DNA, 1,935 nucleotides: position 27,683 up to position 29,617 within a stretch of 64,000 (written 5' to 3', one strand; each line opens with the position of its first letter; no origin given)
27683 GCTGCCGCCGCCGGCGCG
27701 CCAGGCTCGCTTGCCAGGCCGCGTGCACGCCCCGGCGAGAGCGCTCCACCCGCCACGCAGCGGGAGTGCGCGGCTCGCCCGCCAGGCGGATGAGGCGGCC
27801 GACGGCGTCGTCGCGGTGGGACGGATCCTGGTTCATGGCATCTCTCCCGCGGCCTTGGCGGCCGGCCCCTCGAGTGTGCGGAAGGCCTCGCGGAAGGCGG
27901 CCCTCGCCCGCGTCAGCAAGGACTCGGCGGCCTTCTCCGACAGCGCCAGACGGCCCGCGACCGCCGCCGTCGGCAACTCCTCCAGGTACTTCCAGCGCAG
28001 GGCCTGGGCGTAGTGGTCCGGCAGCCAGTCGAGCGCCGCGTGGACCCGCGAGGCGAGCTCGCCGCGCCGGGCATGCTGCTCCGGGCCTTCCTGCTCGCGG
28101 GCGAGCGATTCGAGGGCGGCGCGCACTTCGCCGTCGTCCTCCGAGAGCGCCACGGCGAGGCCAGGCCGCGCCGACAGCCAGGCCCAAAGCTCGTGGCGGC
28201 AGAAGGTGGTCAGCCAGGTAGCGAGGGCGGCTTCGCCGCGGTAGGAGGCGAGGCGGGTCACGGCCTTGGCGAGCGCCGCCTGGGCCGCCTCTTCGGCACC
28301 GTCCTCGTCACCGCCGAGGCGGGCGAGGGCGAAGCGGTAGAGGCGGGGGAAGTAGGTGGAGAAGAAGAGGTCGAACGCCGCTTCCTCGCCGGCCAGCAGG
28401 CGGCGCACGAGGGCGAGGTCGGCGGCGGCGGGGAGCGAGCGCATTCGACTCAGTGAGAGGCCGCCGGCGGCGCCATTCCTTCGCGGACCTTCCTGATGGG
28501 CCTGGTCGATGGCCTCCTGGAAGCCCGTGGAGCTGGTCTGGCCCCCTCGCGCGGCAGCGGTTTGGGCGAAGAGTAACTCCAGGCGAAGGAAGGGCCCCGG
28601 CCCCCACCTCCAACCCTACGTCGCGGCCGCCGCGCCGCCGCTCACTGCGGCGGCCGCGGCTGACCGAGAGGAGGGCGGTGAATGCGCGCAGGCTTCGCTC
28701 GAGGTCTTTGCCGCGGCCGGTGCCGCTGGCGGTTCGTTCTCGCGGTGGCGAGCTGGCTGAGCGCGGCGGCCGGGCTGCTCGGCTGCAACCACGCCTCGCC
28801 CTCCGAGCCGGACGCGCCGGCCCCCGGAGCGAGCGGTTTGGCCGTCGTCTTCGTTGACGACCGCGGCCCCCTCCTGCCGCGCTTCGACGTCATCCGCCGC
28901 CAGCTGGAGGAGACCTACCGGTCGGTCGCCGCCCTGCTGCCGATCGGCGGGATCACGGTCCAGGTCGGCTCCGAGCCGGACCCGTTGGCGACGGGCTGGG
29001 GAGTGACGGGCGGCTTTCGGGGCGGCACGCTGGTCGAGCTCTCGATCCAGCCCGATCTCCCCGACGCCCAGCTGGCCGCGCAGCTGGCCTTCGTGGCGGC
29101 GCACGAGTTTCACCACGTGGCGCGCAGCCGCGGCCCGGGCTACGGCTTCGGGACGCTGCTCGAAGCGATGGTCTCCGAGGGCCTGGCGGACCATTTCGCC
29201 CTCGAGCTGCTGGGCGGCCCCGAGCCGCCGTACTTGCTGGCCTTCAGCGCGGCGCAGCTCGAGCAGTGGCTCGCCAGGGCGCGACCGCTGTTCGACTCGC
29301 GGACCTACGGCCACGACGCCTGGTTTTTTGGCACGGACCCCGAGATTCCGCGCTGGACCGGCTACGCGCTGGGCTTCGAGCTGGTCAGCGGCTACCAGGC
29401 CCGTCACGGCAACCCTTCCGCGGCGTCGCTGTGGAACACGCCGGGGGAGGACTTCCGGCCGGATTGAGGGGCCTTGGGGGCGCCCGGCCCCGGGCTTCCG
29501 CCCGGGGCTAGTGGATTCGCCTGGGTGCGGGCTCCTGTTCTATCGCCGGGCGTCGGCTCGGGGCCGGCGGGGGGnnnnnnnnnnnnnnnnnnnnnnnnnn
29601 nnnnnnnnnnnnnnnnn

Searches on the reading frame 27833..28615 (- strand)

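Call 59: search_protein_families(library=pfam, proteins=[window:27833-28615:-], max_evalue=0.0001)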
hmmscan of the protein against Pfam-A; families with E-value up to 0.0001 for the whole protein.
window:27833-28615:- (260 aa): 2 families
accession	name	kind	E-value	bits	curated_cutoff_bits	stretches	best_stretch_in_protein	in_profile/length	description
PF08281.18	Sigma70_r4_2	-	1e-08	35.1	25.7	1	190-240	3-53/54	Sigma-70, region 4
PF04542.20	Sigma70_r2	-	2.6e-06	27.6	24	1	85-142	2-60/71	Sigma-70 region 2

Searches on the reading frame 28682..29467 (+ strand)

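Call 59: search_protein_families(library=pfam, proteins=[window:28682-29467:+], max_evalue=0.0001)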
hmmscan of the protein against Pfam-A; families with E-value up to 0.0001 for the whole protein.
window:28682-29467:+ (261 aa): 1 family
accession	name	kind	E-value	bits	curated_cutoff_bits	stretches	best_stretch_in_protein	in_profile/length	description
PF10026.15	DUF2268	-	1.1e-25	90.8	23.6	1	100-258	35-193/195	Predicted Zn-dependent protease (DUF2268)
